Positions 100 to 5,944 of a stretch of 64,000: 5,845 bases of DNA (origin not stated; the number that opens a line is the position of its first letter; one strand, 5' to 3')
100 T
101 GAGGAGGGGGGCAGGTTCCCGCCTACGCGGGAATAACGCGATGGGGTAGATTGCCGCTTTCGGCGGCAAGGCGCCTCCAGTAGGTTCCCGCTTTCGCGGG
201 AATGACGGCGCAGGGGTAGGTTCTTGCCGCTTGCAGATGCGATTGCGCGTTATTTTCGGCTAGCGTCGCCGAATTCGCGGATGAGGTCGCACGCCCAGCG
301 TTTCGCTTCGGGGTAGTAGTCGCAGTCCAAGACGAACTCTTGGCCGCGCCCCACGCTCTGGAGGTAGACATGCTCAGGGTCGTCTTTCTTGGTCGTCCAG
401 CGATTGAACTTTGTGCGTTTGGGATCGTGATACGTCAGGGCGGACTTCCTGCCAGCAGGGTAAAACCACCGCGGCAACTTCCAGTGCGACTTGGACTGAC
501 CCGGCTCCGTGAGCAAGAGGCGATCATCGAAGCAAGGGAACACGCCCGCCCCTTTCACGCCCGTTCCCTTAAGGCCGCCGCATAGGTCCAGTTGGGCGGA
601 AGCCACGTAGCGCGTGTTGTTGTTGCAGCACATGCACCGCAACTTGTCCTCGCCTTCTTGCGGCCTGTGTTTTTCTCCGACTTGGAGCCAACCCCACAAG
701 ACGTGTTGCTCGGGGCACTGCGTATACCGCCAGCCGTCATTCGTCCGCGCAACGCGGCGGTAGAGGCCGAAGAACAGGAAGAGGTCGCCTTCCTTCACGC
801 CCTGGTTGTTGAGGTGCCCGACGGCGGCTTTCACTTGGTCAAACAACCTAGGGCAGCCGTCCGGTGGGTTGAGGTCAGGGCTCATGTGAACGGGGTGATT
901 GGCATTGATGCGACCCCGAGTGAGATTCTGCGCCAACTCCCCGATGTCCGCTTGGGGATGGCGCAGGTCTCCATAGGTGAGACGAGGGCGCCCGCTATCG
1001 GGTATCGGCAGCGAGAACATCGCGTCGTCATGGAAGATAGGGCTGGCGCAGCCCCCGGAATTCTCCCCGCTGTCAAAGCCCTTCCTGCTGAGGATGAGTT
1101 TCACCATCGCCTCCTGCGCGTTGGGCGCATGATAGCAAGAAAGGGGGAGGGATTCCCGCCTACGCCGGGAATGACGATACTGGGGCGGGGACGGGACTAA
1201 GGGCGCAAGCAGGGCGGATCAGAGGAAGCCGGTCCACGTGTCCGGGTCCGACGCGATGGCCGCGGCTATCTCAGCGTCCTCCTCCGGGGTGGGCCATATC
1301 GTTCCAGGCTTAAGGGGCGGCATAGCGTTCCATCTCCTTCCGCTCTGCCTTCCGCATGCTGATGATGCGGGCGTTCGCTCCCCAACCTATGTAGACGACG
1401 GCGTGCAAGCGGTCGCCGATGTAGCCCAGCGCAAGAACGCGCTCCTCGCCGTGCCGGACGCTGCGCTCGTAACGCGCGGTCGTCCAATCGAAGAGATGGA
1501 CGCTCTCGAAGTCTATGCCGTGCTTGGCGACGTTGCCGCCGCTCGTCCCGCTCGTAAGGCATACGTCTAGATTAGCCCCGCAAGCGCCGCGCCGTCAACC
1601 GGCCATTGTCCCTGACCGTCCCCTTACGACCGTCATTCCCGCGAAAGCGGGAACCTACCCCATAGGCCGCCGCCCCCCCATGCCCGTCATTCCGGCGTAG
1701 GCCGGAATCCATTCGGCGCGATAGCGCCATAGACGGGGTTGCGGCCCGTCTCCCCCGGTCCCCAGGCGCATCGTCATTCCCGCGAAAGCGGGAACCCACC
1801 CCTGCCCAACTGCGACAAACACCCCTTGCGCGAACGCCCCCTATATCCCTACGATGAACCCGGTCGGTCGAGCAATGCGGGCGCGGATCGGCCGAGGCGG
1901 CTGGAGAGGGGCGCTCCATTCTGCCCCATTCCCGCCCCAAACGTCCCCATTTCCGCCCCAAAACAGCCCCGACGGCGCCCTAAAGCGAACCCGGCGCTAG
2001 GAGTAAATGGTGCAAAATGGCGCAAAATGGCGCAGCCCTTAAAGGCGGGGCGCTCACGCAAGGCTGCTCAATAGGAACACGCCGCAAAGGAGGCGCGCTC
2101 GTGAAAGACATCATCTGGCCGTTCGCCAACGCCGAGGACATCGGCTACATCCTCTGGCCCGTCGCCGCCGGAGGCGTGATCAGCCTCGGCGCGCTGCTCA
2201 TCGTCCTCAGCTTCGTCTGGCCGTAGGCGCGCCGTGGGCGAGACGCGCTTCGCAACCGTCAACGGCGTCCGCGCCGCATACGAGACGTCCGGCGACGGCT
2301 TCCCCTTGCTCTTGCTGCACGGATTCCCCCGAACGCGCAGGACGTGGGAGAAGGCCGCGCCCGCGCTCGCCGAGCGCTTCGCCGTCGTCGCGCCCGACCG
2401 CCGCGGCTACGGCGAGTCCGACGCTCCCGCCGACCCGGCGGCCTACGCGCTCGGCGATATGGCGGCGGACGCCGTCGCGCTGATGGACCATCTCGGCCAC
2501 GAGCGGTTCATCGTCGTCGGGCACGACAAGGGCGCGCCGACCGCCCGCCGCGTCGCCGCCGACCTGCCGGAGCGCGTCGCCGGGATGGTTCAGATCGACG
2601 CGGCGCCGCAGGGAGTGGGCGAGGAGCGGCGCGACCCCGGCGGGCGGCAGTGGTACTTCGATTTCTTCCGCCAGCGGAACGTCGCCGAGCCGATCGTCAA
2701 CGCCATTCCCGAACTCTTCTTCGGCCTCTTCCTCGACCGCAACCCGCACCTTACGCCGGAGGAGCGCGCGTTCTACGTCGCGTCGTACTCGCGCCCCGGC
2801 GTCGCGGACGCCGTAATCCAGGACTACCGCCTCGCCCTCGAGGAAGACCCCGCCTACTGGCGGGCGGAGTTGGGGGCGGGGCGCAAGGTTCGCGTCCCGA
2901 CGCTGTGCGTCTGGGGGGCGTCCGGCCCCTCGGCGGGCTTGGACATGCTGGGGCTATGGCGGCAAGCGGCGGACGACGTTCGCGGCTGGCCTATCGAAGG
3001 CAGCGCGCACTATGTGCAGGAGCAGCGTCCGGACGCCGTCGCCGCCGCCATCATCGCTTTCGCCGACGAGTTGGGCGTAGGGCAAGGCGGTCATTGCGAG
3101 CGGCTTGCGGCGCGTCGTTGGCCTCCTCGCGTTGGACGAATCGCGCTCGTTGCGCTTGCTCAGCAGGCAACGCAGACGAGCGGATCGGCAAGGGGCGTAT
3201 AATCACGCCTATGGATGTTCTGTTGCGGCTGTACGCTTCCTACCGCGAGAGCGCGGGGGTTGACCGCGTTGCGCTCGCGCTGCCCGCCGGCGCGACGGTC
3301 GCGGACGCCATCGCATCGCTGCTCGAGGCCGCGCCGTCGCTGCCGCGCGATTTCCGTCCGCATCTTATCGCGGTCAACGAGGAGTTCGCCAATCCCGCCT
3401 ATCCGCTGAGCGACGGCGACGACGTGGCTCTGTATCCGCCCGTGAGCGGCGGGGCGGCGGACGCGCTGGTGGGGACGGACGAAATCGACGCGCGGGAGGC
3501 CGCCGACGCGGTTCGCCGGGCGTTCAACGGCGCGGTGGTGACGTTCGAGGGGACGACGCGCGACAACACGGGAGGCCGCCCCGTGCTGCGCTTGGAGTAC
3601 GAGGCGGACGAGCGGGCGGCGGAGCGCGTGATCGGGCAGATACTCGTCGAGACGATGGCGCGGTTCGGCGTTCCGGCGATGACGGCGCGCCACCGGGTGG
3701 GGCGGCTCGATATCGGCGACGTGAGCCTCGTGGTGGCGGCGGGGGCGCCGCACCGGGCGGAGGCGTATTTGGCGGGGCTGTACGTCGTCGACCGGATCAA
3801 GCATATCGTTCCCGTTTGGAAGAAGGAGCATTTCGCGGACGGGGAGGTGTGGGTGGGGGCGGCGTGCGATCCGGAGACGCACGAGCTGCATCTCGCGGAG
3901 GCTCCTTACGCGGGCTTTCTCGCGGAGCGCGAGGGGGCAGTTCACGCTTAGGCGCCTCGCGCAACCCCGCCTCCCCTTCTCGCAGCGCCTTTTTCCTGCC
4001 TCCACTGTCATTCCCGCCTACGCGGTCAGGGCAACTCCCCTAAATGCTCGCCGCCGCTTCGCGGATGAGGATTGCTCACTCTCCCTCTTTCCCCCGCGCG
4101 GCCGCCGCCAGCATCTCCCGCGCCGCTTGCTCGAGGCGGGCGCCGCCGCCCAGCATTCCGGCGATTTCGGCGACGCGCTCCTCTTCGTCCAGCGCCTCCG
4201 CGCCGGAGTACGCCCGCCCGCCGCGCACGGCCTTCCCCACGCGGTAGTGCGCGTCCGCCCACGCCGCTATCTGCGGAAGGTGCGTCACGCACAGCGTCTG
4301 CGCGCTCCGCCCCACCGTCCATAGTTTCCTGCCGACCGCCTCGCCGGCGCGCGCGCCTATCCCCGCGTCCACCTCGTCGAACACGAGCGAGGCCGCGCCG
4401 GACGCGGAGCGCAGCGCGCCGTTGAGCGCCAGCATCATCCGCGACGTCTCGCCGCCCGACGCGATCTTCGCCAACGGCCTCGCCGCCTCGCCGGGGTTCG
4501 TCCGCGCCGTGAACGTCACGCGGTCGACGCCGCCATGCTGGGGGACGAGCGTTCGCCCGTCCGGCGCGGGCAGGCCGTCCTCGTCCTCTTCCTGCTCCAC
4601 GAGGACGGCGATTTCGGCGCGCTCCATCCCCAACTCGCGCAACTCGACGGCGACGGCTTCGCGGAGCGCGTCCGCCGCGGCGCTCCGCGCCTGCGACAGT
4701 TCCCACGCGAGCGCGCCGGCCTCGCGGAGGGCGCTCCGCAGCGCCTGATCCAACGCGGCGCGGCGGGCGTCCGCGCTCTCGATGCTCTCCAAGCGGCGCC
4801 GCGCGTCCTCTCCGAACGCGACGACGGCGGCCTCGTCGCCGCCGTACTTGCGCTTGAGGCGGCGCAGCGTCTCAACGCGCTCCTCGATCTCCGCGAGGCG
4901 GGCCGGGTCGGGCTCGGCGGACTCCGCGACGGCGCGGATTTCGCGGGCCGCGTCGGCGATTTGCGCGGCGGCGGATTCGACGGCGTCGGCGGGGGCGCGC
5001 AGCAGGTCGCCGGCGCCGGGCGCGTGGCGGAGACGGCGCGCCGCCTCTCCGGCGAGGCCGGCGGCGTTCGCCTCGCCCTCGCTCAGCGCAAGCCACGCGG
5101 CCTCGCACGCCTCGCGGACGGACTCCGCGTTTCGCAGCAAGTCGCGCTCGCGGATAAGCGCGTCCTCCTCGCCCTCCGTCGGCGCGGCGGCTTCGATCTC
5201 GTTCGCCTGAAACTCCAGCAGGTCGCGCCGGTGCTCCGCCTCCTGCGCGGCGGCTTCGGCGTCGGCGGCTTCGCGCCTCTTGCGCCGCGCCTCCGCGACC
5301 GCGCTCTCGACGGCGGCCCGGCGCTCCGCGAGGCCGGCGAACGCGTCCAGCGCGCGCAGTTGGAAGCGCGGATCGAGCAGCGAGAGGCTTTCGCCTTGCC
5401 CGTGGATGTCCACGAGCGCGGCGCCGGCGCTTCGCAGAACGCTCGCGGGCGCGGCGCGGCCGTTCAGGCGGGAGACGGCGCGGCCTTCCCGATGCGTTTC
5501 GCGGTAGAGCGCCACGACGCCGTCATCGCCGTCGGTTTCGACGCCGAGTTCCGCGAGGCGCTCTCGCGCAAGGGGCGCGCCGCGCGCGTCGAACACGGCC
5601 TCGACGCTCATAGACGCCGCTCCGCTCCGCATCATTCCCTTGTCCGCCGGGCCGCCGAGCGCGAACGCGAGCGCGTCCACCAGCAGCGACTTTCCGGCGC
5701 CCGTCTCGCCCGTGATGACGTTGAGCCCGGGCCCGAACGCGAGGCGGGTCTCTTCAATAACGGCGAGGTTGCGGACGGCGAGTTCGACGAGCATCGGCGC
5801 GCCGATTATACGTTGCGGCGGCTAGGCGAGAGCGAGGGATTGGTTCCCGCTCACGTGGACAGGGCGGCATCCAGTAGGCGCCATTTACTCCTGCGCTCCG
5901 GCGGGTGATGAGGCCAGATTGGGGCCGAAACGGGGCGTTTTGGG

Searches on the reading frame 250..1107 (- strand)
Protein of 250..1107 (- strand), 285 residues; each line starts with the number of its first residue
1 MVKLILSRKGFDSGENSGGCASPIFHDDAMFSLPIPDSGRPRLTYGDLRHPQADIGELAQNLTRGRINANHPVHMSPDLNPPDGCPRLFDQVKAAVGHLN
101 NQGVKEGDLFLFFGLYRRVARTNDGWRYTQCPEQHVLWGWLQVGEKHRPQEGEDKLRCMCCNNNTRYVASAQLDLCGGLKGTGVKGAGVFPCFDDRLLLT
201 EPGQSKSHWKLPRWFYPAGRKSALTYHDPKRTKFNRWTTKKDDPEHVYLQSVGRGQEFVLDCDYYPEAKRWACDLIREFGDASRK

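Call 10: search_protein_families(library=pfam, proteins=[window:250-1107:-], max_evalue=0.001)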
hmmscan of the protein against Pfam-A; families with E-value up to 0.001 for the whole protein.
window:250-1107:- (285 aa): 1 family
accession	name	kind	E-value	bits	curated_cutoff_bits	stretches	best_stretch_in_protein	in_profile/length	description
PF18754.6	Nmad3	-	2.1e-59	201.6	27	1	3-261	1-247/247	Nucleotide modification associated domain 3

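Call 71: search_protein_families(library=padloc, proteins=[window:250-1107:-], max_evalue=0.001)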
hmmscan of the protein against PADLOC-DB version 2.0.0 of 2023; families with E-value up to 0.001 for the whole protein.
window:250-1107:- (285 aa): 0 families

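Call 72: search_protein_families(library=ncbifam, proteins=[window:250-1107:-], max_evalue=0.001)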
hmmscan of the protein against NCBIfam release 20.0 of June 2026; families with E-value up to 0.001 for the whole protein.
window:250-1107:- (285 aa): 0 families

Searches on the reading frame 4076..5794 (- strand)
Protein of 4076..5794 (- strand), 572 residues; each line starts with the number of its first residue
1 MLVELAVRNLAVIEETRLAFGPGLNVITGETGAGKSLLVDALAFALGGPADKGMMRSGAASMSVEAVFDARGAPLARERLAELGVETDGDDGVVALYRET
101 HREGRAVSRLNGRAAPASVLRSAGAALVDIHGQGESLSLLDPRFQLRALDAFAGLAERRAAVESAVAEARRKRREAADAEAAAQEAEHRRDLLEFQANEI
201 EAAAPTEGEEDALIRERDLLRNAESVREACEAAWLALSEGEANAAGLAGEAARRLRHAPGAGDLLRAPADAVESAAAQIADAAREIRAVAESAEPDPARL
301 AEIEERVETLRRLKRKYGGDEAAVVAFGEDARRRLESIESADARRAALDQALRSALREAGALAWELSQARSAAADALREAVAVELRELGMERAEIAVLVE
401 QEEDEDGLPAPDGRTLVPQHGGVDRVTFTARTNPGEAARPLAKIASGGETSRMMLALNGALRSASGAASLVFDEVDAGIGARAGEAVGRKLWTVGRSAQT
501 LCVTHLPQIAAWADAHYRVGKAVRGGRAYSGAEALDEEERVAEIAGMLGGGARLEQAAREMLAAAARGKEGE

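Call 10: search_protein_families(library=pfam, proteins=[window:4076-5794:-], max_evalue=0.001)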
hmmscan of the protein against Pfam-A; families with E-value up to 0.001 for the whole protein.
window:4076-5794:- (572 aa): 3 families
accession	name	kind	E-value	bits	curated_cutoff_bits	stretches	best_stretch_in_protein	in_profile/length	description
PF02463.25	SMC_N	-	3.1e-15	56.6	40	1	3-521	3-213/220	RecF/RecN/SMC N terminal domain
PF13476.12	AAA_23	-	3.1e-12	48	27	1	5-196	2-176/201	AAA domain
PF13555.12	AAA_29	-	0.00023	21.3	27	1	18-49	17-49/61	P-loop containing region of AAA domain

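Call 71: search_protein_families(library=padloc, proteins=[window:4076-5794:-], max_evalue=0.001)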
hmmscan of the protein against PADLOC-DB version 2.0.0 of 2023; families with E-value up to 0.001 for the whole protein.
window:4076-5794:- (572 aa): 27 families (the best 25 are shown)
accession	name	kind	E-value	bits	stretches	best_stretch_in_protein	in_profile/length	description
PDLC04135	mad3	-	1.3e-28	98.6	1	2-546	2-361/374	mads_3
PDLC03863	LmuB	-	1.4e-08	31.9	1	15-105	17-88/610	-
PDLC00071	GajA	-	8.9e-08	29.4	1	2-56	3-56/588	AAA ATPase domain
PDLC03859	LmuB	-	1.3e-07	29.3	1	14-49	14-51/611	-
PDLC04146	HEC-02B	-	3e-07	27.8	1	1-42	1-42/344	-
PDLC00307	PtuA1|PtuA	-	1.4e-06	25.5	1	1-53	1-53/424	AAA ATPase domain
PDLC00298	PtuA1|PtuA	-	1.5e-06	25.5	1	4-48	5-49/423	AAA ATPase domain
PDLC00101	GajA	-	2.8e-06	24.4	1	2-48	3-49/632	AAA ATPase domain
PDLC00278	PtuA1|PtuA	-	4.6e-06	24.2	1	2-48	3-49/436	AAA ATPase domain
PDLC03860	LmuB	-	8.6e-06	22.5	1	16-69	20-72/565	-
PDLC00311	PtuA1|PtuA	-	9e-06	22.9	1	3-47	4-48/455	AAA ATPase domain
PDLC04213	HEC-02A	-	2e-05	22.3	1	1-42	1-43/337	-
PDLC00267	PtuA1|PtuA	-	2.2e-05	21.8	1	4-53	5-54/438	AAA ATPase domain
PDLC03867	LmuB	-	3e-05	20.7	1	14-52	17-55/605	-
PDLC00091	GajA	-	3.1e-05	21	1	2-48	3-50/627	AAA ATPase domain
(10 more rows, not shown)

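Call 72: search_protein_families(library=ncbifam, proteins=[window:4076-5794:-], max_evalue=0.001)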
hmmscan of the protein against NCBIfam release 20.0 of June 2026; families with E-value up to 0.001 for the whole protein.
window:4076-5794:- (572 aa): 11 families
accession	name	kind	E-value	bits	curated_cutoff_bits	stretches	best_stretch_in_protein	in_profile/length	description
TIGR00634.1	recN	equivalog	1.8e-139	466.2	407.85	1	1-563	1-562/563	DNA repair protein RecN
NF008121.0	PRK10869.1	equivalog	5.8e-99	332.1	418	1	1-552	1-538/553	DNA repair protein RecN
TIGR02169.1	SMC_prok_A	equivalog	1.1e-09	36.5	729.4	1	15-54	16-55/1165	chromosome segregation protein SMC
NF002244.0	PRK01156.1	equivalog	4e-08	31.8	847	1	5-72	6-77/895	DNA double-strand break repair ATPase Rad50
NF003034.1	PRK03918.1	equivalog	7.9e-07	27.4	700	1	4-47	5-48/878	DNA double-strand break repair ATPase Rad50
NF053563.1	Rkd4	equivalog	1.8e-05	23.1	860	0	14-48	16-49/747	arcadin-4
NF045487.1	ASRP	equivalog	2.1e-05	23.3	300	0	9-351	1-363/593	archaea-specific SMC-related protein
TIGR00618.1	sbcc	subfamily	2.3e-05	22.5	478.5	1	4-48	5-53/1043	exonuclease subunit SbcC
NF041034.1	Rad50_Sulf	equivalog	2.4e-05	22.4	1000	1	5-53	6-54/872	DNA double-strand break repair ATPase Rad50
TIGR00611.2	recf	equivalog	0.0001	21.6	172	1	4-72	3-76/339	DNA replication/repair protein RecF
NF045780.1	TrlF_fam_ATP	equivalog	0.00017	20.5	350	1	16-51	303-338/944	TrlF family AAA-like ATPase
